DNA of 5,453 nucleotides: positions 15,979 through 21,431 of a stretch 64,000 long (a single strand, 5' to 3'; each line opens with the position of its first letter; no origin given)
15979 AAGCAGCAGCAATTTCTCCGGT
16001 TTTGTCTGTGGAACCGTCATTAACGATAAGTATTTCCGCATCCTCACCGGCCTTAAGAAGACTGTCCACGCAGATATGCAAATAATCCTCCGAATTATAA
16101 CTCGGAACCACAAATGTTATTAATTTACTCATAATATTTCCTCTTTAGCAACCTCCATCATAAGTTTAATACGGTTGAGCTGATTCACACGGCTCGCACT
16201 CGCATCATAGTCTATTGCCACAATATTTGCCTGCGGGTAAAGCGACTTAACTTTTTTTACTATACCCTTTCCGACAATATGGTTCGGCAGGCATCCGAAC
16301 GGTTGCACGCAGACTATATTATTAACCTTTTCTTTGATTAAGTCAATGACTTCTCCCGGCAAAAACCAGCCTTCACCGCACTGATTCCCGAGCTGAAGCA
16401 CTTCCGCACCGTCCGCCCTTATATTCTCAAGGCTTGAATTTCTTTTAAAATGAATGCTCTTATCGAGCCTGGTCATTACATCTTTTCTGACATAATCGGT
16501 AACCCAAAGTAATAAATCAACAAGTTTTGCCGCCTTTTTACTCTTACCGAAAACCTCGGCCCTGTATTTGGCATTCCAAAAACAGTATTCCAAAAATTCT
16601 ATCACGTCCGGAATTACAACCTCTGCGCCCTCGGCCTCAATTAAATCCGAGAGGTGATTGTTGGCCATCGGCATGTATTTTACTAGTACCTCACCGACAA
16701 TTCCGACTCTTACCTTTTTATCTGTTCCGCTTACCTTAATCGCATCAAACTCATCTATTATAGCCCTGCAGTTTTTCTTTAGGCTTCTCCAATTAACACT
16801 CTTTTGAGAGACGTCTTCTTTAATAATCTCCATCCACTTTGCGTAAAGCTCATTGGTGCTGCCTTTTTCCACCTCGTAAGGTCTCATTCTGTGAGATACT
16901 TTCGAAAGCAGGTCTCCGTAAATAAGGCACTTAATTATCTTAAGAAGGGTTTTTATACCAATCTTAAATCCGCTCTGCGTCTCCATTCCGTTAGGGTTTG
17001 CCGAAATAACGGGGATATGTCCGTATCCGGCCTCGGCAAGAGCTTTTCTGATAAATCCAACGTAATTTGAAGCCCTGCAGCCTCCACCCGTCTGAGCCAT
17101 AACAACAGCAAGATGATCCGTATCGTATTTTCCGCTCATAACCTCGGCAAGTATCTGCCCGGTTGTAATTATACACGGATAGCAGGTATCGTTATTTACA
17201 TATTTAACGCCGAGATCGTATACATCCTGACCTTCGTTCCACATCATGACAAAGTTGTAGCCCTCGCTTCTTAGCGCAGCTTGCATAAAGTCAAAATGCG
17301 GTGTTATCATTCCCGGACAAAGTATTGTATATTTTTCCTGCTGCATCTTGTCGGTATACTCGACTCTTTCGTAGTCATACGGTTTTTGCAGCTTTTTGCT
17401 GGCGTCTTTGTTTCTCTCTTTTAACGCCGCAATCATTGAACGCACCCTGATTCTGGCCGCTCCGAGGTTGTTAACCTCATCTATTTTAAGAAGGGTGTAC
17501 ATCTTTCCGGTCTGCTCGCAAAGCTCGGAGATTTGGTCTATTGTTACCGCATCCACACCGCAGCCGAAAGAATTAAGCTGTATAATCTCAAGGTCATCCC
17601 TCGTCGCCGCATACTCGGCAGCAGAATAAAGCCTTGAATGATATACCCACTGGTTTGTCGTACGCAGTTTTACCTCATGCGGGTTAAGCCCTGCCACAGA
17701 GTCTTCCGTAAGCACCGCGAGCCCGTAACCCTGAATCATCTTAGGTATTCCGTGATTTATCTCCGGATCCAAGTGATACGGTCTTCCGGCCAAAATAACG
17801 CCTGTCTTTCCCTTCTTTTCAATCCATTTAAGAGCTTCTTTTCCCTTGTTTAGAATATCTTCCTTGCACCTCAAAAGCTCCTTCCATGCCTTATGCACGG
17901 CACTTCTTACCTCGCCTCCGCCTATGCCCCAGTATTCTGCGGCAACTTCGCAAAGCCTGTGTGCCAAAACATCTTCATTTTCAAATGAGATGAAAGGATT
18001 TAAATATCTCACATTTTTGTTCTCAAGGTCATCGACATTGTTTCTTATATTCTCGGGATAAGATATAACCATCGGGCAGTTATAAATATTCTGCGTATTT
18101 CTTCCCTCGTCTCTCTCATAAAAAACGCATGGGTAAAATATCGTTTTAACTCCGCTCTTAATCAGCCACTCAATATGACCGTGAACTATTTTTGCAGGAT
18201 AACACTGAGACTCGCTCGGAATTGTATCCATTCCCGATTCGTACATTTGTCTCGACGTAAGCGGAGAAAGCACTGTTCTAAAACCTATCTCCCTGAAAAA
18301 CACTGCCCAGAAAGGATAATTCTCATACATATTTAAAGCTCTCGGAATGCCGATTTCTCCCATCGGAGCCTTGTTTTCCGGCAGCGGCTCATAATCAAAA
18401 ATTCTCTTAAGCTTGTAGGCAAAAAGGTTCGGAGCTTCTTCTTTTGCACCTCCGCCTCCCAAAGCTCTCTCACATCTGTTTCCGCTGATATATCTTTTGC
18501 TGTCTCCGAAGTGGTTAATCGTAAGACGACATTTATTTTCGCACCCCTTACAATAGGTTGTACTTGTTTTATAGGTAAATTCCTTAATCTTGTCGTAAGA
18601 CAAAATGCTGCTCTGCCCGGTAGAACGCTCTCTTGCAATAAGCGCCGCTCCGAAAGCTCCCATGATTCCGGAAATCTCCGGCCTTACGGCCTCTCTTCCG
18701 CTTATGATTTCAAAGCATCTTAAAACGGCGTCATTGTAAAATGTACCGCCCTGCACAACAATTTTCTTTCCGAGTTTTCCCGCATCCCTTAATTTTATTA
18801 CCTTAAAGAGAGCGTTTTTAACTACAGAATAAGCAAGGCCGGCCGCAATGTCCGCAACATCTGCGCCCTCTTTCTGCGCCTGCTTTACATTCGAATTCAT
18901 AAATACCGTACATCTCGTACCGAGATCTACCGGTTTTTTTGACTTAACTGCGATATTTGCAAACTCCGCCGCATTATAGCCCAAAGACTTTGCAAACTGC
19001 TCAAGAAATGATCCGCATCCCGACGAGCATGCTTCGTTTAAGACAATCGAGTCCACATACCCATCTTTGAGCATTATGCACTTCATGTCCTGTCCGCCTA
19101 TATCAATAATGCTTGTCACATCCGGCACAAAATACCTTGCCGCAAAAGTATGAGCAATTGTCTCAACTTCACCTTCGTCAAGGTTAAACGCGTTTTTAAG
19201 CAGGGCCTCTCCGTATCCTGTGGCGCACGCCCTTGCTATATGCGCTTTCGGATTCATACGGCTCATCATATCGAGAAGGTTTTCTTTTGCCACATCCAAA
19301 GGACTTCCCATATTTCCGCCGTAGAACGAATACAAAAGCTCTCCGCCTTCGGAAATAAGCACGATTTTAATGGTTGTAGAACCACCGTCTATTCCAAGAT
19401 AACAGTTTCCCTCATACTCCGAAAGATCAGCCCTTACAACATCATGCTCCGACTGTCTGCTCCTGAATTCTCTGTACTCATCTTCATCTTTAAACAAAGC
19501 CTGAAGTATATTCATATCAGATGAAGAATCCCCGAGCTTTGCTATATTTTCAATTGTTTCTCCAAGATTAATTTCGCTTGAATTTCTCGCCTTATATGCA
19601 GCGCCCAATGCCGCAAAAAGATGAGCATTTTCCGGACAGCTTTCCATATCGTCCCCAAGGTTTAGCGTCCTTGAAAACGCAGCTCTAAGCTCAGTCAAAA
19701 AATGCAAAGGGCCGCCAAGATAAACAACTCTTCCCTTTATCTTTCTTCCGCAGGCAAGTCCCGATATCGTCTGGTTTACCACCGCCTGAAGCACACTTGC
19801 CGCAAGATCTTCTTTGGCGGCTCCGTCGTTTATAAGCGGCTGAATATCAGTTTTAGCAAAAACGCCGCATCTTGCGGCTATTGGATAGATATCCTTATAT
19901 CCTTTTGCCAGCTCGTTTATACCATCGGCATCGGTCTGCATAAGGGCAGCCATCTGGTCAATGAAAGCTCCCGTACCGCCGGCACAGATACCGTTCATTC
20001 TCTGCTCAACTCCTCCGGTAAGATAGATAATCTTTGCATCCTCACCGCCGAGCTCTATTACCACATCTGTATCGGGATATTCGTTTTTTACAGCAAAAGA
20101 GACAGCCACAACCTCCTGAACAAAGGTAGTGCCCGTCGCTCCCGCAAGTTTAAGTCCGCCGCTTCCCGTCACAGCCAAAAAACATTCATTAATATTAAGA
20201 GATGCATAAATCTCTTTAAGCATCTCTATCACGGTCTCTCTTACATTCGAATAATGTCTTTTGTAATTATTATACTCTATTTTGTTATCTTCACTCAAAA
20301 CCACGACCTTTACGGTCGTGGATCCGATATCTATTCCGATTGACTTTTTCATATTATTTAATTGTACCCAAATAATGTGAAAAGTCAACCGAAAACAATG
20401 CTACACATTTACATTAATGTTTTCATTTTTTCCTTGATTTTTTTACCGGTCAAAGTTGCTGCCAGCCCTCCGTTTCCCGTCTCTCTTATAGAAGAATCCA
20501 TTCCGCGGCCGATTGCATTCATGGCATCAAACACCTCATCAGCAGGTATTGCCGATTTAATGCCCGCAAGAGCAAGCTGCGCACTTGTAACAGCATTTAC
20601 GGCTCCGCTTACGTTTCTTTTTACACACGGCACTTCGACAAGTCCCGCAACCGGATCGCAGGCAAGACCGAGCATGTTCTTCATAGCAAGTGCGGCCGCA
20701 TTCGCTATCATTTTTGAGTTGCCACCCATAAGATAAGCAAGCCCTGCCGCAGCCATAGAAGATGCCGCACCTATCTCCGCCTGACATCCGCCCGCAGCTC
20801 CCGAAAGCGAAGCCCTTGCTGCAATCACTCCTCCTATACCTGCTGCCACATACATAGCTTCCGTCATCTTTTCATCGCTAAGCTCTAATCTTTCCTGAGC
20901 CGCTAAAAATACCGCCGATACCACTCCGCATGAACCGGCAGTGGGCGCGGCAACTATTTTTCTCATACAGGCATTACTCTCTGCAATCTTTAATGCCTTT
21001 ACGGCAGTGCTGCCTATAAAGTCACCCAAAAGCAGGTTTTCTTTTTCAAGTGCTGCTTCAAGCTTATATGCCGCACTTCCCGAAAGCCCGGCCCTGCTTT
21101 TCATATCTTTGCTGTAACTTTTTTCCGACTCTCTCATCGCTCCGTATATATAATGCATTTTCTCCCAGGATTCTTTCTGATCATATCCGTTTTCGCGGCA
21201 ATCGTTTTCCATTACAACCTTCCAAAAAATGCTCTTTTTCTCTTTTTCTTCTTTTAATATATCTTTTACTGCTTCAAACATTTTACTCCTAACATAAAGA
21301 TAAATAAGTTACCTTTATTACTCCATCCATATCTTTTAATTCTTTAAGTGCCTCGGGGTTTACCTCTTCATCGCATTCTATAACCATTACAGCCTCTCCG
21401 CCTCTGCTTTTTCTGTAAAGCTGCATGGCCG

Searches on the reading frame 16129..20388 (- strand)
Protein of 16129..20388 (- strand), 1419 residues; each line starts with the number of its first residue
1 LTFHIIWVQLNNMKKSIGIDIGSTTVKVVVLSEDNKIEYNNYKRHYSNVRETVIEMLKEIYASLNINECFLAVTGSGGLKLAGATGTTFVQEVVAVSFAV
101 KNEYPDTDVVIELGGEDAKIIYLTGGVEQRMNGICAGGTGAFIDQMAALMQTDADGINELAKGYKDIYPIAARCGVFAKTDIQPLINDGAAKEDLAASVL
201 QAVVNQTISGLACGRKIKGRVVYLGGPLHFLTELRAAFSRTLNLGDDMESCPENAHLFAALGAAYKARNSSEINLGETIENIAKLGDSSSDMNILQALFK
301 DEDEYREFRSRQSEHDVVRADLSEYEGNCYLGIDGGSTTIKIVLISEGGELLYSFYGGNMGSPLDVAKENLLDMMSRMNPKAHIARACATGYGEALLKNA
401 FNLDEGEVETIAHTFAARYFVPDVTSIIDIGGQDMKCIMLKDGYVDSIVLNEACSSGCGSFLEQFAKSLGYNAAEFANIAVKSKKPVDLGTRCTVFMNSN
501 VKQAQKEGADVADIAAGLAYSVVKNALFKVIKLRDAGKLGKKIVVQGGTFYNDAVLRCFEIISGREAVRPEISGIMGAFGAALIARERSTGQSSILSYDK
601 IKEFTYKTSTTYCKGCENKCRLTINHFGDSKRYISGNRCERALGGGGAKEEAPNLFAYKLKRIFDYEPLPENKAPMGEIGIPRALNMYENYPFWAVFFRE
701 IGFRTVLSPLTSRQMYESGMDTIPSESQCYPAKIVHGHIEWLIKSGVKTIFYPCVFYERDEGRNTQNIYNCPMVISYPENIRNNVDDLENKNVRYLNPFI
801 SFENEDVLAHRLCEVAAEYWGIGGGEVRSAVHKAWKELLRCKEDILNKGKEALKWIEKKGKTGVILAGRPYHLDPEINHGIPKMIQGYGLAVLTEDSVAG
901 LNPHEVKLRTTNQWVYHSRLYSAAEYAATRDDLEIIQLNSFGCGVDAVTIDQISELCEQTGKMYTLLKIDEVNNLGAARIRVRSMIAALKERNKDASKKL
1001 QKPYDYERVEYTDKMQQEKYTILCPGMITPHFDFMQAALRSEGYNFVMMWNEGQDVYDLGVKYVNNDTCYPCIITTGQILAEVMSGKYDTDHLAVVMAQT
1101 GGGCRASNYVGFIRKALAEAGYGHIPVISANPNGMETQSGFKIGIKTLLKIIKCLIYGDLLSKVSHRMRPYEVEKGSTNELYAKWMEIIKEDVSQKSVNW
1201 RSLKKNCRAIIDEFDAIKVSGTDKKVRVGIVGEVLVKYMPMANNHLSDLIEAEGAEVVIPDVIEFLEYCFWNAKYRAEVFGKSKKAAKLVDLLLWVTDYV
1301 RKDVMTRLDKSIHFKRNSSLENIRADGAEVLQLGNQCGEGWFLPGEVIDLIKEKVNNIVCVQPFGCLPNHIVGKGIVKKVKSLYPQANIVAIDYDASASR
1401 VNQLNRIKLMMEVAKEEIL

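Call 8: search_protein_families(library=pfam, proteins=[window:16129-20388:-])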
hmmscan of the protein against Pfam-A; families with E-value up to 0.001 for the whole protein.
window:16129-20388:- (1419 aa): 4 families
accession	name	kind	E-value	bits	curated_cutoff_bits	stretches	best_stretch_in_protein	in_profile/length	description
PF09989.15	DUF2229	-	2.3e-90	302.4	29.4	1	679-898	2-218/218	CoA enzyme activase uncharacterised domain (DUF2229)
PF01869.26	BcrAD_BadFG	-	9.3e-58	196.3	31.5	2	331-585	1-271/271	BadF/BadG/BcrA/BcrD ATPase family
PF00480.26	ROK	-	0.00077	19.5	22.9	0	17-63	2-49/294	ROK family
PF20378.3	DUF6673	-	0.0008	20.2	24.5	0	1179-1226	19-68/114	Family of unknown function (DUF6673)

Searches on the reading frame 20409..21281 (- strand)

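Call 8: search_protein_families(library=pfam, proteins=[window:20409-21281:-])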
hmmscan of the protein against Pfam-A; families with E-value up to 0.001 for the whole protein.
window:20409-21281:- (290 aa): 1 family
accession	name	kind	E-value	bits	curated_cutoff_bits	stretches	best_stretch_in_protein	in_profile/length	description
PF03313.21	SDH_alpha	-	3.5e-74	250.2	26.4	1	17-274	4-260/260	Serine dehydratase alpha chain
